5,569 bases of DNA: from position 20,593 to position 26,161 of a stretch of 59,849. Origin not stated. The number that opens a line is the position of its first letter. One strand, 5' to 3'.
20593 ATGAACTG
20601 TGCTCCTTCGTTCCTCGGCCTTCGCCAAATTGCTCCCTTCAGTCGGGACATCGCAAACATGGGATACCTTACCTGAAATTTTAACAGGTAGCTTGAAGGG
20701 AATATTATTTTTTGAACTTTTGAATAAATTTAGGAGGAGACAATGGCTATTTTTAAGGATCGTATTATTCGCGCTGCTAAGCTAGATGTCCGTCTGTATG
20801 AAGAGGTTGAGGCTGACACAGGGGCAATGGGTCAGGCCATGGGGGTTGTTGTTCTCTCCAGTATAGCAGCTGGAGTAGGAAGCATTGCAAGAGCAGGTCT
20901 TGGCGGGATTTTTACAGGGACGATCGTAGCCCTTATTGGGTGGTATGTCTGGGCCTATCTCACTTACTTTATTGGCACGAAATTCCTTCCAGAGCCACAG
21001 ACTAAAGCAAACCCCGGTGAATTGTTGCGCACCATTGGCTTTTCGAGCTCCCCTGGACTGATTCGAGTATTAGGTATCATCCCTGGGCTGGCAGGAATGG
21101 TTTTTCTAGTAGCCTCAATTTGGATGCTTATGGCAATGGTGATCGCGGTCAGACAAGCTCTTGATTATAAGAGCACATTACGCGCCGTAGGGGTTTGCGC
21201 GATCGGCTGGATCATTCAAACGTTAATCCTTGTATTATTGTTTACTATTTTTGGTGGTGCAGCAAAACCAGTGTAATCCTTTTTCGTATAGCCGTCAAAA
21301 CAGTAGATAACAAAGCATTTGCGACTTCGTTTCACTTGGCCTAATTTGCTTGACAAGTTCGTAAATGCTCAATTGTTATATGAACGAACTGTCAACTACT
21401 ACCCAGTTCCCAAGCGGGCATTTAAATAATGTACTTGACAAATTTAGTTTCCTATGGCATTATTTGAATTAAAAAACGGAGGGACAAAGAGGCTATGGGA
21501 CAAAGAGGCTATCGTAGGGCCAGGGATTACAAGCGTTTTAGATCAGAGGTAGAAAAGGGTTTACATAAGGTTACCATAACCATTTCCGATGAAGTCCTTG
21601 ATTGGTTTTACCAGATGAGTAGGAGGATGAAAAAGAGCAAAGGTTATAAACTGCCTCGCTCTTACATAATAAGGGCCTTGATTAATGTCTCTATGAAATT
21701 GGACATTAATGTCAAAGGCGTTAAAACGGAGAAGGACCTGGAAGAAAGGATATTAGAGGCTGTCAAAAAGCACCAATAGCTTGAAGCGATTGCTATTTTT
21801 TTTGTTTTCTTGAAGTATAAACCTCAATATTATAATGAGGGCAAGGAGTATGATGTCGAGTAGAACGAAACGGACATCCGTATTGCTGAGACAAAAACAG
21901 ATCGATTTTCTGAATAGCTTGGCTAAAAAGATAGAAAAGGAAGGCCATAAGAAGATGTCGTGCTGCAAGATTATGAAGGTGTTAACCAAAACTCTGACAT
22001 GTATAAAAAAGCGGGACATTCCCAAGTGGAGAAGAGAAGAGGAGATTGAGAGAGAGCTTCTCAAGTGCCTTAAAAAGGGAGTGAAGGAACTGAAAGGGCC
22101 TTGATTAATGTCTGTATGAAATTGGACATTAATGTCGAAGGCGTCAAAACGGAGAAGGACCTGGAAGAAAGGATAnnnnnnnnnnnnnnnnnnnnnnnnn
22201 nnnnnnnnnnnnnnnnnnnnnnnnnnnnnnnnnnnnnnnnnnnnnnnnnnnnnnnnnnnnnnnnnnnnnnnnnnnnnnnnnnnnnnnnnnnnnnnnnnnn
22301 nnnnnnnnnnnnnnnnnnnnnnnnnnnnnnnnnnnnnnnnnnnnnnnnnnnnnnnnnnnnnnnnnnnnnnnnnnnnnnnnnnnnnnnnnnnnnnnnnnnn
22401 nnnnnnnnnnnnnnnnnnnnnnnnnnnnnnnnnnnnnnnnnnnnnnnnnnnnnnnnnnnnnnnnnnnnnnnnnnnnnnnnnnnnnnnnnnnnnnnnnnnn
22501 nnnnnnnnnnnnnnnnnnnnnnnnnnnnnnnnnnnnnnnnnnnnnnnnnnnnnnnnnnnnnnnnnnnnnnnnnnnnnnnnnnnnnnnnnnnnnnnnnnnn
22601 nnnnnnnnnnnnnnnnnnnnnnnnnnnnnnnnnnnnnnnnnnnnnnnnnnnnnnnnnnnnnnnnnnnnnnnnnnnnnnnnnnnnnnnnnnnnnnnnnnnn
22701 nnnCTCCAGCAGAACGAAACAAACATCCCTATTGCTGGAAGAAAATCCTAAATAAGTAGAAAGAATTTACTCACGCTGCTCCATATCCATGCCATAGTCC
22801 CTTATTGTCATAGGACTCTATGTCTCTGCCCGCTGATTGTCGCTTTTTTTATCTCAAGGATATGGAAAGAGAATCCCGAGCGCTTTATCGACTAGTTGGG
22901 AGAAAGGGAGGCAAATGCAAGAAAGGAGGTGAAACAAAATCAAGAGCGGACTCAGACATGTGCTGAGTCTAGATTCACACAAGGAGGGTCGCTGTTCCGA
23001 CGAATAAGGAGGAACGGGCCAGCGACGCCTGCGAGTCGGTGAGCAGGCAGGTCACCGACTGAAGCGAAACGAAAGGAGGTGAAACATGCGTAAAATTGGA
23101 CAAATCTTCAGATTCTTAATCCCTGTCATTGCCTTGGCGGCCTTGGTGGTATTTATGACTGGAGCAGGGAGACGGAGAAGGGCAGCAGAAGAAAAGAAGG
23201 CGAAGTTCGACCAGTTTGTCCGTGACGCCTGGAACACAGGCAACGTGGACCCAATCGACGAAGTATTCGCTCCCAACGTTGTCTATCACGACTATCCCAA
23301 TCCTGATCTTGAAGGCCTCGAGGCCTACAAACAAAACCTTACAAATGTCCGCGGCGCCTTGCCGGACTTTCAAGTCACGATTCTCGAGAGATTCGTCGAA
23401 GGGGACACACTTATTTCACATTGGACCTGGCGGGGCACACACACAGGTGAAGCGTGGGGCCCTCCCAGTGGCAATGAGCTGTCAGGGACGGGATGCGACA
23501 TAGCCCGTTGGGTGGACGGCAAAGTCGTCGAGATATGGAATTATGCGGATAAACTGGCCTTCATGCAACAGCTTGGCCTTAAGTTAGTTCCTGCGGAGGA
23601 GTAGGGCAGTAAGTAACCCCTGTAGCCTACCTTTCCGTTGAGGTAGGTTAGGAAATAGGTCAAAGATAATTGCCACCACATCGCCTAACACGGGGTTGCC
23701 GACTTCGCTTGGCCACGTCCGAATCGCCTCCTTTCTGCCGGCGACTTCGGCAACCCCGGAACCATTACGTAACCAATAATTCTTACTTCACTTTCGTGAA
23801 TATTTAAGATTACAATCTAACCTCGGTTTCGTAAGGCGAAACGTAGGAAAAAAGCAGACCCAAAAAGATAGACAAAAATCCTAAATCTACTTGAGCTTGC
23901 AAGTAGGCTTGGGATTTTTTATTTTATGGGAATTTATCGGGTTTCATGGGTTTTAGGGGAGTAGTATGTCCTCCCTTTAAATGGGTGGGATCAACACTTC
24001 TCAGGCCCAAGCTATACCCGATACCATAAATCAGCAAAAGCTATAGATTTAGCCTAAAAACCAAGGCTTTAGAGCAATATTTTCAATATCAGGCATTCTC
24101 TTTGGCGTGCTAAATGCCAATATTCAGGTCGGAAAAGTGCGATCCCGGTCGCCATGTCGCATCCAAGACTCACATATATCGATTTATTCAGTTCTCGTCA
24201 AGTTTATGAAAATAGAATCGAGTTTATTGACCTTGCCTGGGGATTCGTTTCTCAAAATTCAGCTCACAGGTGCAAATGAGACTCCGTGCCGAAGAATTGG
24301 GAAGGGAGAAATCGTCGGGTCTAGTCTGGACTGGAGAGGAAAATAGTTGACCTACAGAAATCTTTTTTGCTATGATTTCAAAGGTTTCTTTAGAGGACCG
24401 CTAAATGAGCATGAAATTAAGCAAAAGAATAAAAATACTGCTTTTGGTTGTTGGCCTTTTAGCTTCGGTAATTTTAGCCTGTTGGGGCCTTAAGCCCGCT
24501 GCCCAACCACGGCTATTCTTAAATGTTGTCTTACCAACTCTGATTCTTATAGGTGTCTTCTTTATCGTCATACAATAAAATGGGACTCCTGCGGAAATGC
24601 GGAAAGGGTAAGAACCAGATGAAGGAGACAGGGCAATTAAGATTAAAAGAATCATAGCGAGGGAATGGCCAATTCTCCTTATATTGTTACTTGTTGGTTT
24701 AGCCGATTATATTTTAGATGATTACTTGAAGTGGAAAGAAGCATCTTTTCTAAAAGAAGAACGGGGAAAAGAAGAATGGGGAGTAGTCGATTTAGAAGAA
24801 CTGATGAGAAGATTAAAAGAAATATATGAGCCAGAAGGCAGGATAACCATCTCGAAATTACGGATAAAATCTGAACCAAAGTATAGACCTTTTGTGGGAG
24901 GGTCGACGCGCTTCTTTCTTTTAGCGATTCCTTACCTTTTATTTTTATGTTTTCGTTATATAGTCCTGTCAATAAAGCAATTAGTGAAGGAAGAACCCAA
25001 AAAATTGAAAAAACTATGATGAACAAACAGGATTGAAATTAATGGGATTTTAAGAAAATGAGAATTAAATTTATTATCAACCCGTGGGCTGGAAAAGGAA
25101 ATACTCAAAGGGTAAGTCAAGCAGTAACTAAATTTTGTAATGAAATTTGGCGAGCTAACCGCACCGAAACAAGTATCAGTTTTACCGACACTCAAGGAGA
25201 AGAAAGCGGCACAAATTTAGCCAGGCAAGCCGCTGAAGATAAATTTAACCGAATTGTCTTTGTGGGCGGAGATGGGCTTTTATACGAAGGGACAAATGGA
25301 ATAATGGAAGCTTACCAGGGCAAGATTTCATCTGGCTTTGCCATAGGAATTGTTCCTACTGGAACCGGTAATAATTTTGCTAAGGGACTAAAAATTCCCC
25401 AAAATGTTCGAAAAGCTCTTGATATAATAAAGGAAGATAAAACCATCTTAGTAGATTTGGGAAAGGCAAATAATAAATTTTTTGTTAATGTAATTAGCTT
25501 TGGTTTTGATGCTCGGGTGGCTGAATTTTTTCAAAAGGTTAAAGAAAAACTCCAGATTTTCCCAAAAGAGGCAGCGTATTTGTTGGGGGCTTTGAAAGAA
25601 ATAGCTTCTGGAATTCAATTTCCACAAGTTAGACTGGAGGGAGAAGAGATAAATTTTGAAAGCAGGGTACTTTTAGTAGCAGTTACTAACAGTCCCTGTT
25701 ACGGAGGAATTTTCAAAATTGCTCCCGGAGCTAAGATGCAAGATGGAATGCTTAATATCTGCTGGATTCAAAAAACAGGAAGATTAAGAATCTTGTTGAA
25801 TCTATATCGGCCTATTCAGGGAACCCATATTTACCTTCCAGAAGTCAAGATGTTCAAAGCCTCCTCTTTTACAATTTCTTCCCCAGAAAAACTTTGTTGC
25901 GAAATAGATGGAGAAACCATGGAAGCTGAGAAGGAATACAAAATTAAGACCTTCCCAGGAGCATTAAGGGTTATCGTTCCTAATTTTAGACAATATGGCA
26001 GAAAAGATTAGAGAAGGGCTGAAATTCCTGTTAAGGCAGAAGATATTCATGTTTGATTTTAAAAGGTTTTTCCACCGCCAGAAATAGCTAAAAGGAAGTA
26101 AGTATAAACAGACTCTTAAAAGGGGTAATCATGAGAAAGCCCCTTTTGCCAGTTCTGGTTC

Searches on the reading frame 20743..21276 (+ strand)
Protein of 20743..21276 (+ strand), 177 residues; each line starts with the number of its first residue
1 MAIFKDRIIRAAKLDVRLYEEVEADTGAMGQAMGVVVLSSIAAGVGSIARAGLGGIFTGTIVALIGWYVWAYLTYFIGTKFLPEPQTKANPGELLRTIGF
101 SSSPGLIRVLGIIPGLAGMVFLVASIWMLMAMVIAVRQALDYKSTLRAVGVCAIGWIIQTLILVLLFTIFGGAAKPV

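Call 73: search_protein_families(library=pfam, proteins=[window:20743-21276:+], max_evalue=0.0001)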
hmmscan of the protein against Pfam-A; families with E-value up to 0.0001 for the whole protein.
window:20743-21276:+ (177 aa): 1 family
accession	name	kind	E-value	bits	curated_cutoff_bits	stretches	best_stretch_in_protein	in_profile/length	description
PF04893.22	Yip1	-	6.4e-07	29.8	28.6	1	39-165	33-172/173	Yip1 domain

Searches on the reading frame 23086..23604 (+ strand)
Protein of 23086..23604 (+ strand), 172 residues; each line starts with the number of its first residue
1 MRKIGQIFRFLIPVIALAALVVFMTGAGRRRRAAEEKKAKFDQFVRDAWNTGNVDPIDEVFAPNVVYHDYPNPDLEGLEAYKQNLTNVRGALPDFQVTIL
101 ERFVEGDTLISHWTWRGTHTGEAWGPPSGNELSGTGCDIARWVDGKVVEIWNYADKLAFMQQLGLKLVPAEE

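Call 73: search_protein_families(library=pfam, proteins=[window:23086-23604:+], max_evalue=0.0001)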
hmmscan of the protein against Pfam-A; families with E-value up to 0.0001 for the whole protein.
window:23086-23604:+ (172 aa): 3 families
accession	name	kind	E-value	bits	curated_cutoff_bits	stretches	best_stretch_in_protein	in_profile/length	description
PF07366.18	SnoaL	-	1.7e-35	122.1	28.4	1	42-163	4-126/126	SnoaL-like polyketide cyclase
PF12680.13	SnoaL_2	-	3e-24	86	27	1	43-150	3-102/102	SnoaL-like domain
PF14534.12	DUF4440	-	4.3e-05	24.3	25.2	1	45-122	8-84/107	Domain of unknown function (DUF4440)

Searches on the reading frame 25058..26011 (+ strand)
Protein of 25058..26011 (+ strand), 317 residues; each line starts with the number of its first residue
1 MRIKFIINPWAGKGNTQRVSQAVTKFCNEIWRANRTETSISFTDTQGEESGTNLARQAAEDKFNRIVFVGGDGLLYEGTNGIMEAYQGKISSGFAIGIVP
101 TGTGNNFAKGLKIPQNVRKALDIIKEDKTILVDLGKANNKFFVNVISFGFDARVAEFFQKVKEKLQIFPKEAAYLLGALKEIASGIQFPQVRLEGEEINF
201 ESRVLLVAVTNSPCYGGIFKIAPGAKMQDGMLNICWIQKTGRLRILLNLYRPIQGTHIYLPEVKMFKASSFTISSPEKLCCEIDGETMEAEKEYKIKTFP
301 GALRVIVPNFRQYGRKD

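Call 73: search_protein_families(library=pfam, proteins=[window:25058-26011:+], max_evalue=0.0001)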
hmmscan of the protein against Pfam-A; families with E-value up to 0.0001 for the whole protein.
window:25058-26011:+ (317 aa): 2 families
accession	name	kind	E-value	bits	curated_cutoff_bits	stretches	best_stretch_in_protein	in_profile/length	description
PF19279.4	YegS_C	-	6.7e-27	94.6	27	1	145-307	2-158/158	YegS C-terminal NAD kinase beta sandwich-like domain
PF00781.29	DAGK_cat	-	3.7e-26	91.6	23.6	1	3-136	2-124/125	Diacylglycerol kinase catalytic domain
